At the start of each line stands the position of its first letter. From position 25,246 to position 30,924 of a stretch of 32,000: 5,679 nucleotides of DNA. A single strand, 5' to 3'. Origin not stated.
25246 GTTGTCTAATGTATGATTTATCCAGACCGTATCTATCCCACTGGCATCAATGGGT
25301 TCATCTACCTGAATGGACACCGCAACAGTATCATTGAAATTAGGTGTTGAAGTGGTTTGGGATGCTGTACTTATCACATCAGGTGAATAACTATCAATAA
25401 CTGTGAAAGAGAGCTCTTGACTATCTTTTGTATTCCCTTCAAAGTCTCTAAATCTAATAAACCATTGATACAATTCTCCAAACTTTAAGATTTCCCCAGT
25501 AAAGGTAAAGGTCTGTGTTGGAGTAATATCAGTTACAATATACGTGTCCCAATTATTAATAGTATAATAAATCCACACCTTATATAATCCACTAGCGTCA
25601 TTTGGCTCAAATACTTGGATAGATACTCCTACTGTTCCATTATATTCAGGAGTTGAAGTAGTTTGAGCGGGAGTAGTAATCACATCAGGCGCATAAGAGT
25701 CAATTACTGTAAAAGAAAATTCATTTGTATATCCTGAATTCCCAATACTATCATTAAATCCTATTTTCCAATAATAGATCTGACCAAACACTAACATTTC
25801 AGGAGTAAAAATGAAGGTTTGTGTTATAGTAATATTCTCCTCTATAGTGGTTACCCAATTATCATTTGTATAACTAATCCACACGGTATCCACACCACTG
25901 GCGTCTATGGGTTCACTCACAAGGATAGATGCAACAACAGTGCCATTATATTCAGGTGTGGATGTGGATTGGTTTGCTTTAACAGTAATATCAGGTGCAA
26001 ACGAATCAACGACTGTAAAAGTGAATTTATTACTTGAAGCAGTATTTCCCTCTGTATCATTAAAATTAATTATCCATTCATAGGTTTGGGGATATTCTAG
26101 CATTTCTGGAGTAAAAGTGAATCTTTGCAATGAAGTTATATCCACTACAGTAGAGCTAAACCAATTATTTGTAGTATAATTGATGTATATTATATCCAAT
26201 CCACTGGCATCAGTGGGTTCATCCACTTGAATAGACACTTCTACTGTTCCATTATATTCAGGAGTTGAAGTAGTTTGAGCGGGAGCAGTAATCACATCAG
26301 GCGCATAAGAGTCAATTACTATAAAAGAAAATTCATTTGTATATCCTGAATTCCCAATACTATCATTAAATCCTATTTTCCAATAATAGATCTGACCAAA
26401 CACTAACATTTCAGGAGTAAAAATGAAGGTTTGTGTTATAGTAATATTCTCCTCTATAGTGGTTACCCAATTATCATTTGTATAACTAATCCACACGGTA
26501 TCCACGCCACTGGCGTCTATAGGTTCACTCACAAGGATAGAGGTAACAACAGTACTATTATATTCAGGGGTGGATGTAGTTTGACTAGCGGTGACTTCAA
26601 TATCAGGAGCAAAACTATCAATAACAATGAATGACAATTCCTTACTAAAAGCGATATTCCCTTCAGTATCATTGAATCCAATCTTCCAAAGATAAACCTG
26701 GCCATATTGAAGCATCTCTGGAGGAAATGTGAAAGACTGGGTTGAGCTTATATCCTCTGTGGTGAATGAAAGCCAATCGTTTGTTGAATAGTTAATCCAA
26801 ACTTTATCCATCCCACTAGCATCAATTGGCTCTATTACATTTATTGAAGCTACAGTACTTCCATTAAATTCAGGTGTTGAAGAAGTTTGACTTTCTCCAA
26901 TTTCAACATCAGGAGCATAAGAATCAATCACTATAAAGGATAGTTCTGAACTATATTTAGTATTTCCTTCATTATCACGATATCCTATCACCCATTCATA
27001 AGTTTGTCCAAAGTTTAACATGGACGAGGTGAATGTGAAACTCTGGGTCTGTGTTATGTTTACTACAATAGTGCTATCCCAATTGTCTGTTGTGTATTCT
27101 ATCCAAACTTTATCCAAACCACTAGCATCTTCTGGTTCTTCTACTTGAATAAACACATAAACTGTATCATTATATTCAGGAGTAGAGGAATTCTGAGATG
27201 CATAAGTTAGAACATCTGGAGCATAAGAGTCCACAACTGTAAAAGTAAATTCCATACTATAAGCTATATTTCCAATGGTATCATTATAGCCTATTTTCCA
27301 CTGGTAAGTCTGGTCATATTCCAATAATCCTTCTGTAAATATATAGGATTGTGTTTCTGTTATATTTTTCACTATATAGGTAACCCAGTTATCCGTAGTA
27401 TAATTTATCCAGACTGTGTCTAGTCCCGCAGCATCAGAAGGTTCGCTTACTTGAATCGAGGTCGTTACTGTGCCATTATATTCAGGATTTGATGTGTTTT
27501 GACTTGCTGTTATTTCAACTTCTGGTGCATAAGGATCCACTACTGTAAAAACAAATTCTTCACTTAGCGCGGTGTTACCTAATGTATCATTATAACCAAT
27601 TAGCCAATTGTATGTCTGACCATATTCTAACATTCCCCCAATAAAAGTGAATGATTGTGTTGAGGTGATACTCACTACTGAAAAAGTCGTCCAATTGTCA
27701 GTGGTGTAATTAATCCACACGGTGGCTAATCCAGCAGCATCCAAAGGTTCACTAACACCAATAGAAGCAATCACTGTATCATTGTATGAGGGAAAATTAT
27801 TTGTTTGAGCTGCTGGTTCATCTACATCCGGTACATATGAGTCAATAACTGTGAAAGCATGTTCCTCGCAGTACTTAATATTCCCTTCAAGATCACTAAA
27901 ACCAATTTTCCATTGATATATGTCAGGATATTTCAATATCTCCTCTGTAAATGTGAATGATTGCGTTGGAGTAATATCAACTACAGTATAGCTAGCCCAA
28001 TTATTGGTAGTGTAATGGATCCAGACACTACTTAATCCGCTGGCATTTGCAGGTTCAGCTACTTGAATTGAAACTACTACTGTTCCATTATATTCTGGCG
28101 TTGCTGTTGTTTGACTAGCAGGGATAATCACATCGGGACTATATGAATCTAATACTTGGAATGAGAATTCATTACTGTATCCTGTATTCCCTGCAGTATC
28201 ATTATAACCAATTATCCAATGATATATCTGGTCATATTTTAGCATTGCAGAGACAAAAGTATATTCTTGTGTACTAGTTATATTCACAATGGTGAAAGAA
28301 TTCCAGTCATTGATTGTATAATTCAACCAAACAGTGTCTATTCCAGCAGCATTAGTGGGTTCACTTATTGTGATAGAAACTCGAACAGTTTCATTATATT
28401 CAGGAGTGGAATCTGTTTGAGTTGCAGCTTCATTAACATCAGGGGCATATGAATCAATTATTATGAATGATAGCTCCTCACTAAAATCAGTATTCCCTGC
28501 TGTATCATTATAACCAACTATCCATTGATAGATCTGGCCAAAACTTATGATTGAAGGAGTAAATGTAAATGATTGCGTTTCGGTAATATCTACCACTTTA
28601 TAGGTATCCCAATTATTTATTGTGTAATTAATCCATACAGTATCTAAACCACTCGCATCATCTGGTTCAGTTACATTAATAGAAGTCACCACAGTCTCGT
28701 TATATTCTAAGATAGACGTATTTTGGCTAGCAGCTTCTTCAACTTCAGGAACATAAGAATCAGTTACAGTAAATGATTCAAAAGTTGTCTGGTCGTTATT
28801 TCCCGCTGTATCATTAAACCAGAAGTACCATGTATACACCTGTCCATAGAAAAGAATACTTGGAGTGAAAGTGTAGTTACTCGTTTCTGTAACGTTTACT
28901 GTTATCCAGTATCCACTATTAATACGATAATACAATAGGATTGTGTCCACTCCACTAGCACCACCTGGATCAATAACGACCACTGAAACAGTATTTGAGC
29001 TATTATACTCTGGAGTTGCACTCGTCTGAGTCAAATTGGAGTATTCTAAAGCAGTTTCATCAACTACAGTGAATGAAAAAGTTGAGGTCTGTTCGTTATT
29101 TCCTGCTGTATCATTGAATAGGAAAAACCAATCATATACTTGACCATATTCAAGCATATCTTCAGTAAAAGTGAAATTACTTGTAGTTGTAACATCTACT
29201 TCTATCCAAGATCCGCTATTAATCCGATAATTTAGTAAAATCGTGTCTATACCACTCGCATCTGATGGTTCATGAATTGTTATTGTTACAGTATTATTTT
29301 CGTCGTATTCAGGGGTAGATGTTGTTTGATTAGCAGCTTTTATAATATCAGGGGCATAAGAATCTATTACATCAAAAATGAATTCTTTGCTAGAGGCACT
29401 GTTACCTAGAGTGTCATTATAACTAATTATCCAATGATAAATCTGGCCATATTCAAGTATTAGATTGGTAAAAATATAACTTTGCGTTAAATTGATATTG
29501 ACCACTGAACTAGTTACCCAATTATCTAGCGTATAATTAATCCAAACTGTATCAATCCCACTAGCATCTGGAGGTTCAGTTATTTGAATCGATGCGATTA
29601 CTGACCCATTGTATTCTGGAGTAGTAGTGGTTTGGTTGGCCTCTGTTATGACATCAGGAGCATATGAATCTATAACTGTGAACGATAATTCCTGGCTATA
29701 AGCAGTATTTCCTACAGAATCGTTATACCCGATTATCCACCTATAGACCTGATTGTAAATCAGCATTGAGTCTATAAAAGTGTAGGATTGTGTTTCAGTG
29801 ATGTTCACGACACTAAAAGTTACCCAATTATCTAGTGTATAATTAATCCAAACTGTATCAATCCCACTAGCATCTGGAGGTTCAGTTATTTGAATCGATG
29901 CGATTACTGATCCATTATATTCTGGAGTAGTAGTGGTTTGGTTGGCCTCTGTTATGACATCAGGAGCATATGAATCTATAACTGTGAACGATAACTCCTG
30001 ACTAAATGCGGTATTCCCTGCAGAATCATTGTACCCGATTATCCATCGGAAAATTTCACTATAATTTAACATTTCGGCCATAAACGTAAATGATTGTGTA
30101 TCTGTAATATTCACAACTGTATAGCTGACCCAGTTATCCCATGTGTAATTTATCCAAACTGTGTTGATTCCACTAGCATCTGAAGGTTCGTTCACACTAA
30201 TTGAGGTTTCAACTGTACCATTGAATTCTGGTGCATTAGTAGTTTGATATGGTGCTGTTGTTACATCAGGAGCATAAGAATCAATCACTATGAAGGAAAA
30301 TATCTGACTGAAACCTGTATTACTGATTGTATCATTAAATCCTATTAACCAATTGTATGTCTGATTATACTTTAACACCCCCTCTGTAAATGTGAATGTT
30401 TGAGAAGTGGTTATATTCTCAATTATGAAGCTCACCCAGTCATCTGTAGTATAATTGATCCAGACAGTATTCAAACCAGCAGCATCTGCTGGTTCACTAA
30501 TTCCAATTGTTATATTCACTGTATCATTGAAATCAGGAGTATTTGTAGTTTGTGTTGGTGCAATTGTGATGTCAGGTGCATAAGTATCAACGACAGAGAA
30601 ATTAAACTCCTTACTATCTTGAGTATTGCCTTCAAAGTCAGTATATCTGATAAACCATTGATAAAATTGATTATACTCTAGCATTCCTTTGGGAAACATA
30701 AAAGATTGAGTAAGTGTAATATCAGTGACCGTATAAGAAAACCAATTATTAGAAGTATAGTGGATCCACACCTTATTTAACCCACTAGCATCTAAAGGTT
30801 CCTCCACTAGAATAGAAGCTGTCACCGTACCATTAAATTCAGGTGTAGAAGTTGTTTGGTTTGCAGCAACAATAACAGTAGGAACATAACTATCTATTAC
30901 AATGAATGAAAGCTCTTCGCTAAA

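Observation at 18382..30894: Titin-like higher-order order: a 17-domain, exactly 5193-bp super-repeat inside the giant gene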

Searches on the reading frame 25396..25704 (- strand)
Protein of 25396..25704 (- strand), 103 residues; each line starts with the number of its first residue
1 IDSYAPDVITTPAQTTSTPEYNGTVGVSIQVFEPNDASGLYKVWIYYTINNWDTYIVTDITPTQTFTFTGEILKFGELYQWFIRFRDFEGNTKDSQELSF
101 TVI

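Call 55: predict_structure(alignment_id=A1)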
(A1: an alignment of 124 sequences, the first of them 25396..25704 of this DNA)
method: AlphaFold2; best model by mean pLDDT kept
length: 103 residues; sequences in the alignment: 124
mean_pLDDT: 91.2   pTM: 0.83
mean pLDDT of the five models: 91.2, 90.9, 89.4, 88.2, 81.2
residues with pLDDT >= 90: 73; 70-90: 29; 50-70: 1; < 50: 0
segments of 3 or more residues with pLDDT < 50: none
pLDDT, mean of each block of 10 residues (from residue 1): 79 91 89 82 97 97 94 95 94 94 93
secondary structure, 60 per line:
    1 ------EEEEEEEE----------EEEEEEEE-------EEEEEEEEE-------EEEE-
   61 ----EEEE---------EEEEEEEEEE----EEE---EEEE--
elements in order: E7-14 E25-32 E40-48 E56-59 E65-68 E78-87 E92-94 E98-101

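Call 58: fold_search(model_id=the predicted structure, library=pdb)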
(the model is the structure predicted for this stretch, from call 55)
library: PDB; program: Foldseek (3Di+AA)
matches with E <= 10: 500; with E <= 0.001: 17
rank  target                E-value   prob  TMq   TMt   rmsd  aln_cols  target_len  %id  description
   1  6pol_E                3.2e-04  1.00  0.60  0.61   4.1       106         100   16  Crystal structure of the human NELL1 EGF1-3-Robo3 FN1 complex (released 2020-05-06)
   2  5ak8                  3.8e-04  1.00  0.56  0.17   4.3       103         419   16  Structure of C351A mutant of Porphyromonas gingivalis peptidylarginine deiminase (released 2015-07-22)
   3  4ytb                  4.0e-04  1.00  0.56  0.17   4.2       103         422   16  Crystal structure of Porphyromonas gingivalis peptidylarginine deiminase (PPAD) in complex with dipeptide Asp-Gln. (released 2015-07-01)
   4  6pol_C                4.2e-04  1.00  0.60  0.61   4.1       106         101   16  Crystal structure of the human NELL1 EGF1-3-Robo3 FN1 complex (released 2020-05-06)
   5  2haz                  4.4e-04  1.00  0.58  0.57   4.9       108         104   14  Crystal structure of the first fibronectin domain of human NCAM1 (released 2006-10-03)
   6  6i0x_B                4.7e-04  1.00  0.56  0.17   4.2       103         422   16  Porphyromonas gingivalis peptidylarginine deminase (PPAD) mutant G231N/E232T/N235D in complex with Cl-amidine. (released 2019-01-23)
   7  1x5k_MODEL_1_A        4.9e-04  1.00  0.59  0.51   4.6       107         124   20  The solution structure of the sixth fibronectin type III domain of human Neogenin (released 2005-11-15)
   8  4ytg                  5.8e-04  1.00  0.56  0.17   4.3       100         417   15  Crystal structure of Porphyromonas gingivalis peptidylarginine deiminase (PPAD) mutant C351A in complex with dipeptide M (released 2015-07-01)
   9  6pog_A                5.8e-04  1.00  0.60  0.61   4.1       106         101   16  Crystal structure of the NELL2 EGF1-6-Robo3 FN1 complex (released 2020-05-06)
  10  6i0x_A                6.4e-04  1.00  0.56  0.17   4.2       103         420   16  Porphyromonas gingivalis peptidylarginine deminase (PPAD) mutant G231N/E232T/N235D in complex with Cl-amidine. (released 2019-01-23)
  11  5fm5_M                7.1e-04  1.00  0.57  0.50   4.0       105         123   18  Crystal structure of the myomesin:obscurin-like-1 complex (released 2016-11-23)
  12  3n1f_C                7.5e-04  1.00  0.62  0.67   3.9        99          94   14  Crystal Structure of IhhN bound to CDOFn3 (released 2010-06-02)
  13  2e3v_B                7.9e-04  1.00  0.55  0.57   4.5       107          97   14  Crystal structure of the first fibronectin type III domain of neural cell adhesion molecule splicing isoform from huma (released 2007-06-05)
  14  8ot5_A                8.4e-04  1.00  0.64  0.63   3.4       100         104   19  Crystal structure of the titin domain Fn3-85 (released 2023-08-23)
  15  9gpa                  8.4e-04  1.00  0.60  0.13  11.8       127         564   15  ManDH5- a beta-D-Mannanase of GH5 family from Dictyoglomus thermophilium (released 2025-09-17)
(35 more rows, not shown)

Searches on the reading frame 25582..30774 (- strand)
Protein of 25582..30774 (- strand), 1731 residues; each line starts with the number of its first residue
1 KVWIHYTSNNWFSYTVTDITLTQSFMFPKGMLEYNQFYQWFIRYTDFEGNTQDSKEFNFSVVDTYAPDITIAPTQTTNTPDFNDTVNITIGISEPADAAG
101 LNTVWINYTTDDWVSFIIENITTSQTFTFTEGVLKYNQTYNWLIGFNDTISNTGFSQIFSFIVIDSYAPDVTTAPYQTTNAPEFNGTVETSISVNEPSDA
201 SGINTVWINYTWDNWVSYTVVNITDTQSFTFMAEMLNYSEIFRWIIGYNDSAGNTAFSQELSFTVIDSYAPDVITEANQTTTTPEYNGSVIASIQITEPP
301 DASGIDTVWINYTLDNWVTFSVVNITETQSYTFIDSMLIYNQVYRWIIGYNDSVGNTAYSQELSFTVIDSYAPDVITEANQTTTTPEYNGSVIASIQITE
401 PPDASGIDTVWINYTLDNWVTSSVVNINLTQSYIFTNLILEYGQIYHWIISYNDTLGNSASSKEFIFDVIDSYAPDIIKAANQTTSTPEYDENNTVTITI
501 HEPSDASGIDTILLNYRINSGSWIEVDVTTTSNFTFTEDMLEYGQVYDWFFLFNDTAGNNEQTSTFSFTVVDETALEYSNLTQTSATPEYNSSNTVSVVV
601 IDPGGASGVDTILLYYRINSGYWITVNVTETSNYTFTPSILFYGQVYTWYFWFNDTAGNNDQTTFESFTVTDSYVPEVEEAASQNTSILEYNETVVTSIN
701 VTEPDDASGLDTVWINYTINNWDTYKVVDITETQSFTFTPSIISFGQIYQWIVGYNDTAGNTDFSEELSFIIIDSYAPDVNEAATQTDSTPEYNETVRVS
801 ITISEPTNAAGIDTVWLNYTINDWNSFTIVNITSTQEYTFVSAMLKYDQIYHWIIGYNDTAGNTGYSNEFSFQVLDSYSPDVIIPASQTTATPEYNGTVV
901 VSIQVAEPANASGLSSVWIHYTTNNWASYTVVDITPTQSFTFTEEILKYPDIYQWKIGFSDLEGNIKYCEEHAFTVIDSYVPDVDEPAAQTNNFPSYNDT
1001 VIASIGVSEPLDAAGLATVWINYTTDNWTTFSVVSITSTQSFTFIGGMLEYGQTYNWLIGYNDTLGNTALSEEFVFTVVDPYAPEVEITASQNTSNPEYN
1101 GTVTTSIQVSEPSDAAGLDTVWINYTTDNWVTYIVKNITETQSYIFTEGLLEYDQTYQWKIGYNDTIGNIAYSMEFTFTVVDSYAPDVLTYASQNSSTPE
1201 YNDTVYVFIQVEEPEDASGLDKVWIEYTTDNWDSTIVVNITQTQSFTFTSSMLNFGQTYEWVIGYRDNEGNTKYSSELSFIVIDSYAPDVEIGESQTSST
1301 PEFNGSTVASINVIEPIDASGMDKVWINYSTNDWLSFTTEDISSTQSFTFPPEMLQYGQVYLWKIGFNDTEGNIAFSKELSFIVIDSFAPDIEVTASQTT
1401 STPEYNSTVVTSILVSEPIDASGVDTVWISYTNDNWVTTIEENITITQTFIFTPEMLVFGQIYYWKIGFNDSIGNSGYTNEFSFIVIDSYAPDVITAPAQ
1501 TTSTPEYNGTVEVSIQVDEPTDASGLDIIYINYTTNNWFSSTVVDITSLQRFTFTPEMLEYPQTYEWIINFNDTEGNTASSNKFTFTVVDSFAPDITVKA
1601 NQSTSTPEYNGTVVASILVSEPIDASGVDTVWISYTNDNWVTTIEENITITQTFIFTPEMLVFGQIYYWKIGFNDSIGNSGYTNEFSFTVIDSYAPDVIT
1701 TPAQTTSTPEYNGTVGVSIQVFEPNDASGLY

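Call 42: find_homologous_proteins(query=window:25582-30774:-, lengths=longer)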
Query window:25582-30774:- (1731 aa): 4 proteins with E <= 0.001 among 2690 candidates. Only proteins of 3031 to 5000 residues were searched; long proteins share words by chance and can crowd out relatives, so finding none is weak evidence.
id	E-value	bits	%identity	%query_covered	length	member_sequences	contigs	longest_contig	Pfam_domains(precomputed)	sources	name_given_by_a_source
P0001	0.0e+0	5697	61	100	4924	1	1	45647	PF13229.13,PF24323.2,PF22179.2,PF16760.11,PF19077.7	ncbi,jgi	ncbi:MAG: right-handed parallel beta-helix repeat-containing protein [Candidatus Hodarchaeales archa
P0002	0.0e+0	5034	55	100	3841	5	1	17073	PF16760.11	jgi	jgi:hypothetical protein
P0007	0.0e+0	4794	77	77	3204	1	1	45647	PF28523.1,PF22179.2,PF22154.3,PF16760.11,PF06124.17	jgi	jgi:hypothetical protein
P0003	0.0e+0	3579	48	100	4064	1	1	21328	PF13229.13,PF16760.11,PF19077.7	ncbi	ncbi:MAG: hypothetical protein ACFFE8_13960 [Candidatus Heimdallarchaeota archaeon]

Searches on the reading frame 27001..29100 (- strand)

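Call 19: search_protein_families(library=pfam, proteins=[window:27001-29100:-], max_evalue=0.01)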
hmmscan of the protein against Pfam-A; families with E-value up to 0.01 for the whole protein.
window:27001-29100:- (700 aa): 2 families
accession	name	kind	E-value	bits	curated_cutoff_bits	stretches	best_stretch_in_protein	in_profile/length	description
PF16760.10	CBM53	-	1.4e-12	48.1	27.6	1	337-379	5-33/57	Starch/carbohydrate-binding module (family 53)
PF19077.6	Big_13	-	7.4e-08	33.2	27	0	52-112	39-100/102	Bacterial Ig-like domain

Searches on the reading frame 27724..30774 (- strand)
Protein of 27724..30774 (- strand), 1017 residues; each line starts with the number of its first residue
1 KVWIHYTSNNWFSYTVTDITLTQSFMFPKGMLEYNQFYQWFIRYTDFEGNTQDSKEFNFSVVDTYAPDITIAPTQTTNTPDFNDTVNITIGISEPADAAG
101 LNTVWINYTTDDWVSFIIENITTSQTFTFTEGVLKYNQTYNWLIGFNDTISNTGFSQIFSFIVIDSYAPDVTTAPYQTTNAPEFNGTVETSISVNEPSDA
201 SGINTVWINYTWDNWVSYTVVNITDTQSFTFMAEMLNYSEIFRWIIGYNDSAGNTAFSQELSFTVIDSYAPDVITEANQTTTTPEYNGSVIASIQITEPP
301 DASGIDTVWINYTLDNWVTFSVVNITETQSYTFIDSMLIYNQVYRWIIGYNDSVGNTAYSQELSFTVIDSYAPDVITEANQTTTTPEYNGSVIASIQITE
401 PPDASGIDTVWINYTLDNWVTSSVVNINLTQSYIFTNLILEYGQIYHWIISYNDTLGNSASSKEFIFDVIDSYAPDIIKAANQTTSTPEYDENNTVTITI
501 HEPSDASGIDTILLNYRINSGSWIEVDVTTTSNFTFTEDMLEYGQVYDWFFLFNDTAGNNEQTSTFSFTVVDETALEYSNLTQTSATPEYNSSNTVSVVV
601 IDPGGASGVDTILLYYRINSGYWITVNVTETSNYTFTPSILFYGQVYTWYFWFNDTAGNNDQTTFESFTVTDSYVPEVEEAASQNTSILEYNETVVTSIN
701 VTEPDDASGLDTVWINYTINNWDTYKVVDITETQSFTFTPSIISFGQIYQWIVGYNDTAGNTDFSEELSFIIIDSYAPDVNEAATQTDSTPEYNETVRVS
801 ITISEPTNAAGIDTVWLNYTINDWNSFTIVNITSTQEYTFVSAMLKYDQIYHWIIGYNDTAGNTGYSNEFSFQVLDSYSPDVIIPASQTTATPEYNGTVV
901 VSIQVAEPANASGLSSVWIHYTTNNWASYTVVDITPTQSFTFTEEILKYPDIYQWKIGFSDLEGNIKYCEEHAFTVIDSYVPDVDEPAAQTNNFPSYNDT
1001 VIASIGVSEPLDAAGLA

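Call 43: find_related_loci(query=window:27724-30774:-, collection=metagenome_contigs, flank=10000)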
Query window:27724-30774:- (1017 aa) in metagenome_contigs; peptide patterns used: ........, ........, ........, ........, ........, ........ (x = any residue, [..] = any of these).
5 stretches matched a pattern, but none encodes a relative of the query by tblastn (E <= 1e-3).

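Call 44: find_related_loci(query=window:27724-30774:-, collection=genome_contigs, flank=10000)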
Query window:27724-30774:- (1017 aa) in genome_contigs; peptide patterns used: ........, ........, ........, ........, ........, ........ (x = any residue, [..] = any of these).
4 stretches matched a pattern; 2 encode a relative of the query (tblastn E <= 1e-3); 2 distinct loci.
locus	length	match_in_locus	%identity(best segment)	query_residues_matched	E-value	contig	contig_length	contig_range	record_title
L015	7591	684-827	40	166-218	1e-4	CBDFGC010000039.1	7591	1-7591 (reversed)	MAG: Chitinophagaceae bacterium isolate 413e2669-0194-4754-a649-15a072f65956 genome assembly, contig: contig_39, whole g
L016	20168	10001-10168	36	158-218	4e-4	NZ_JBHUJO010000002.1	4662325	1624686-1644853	Pedobacter mendelii strain CCM 8685 contig_2, whole genome shotgun sequence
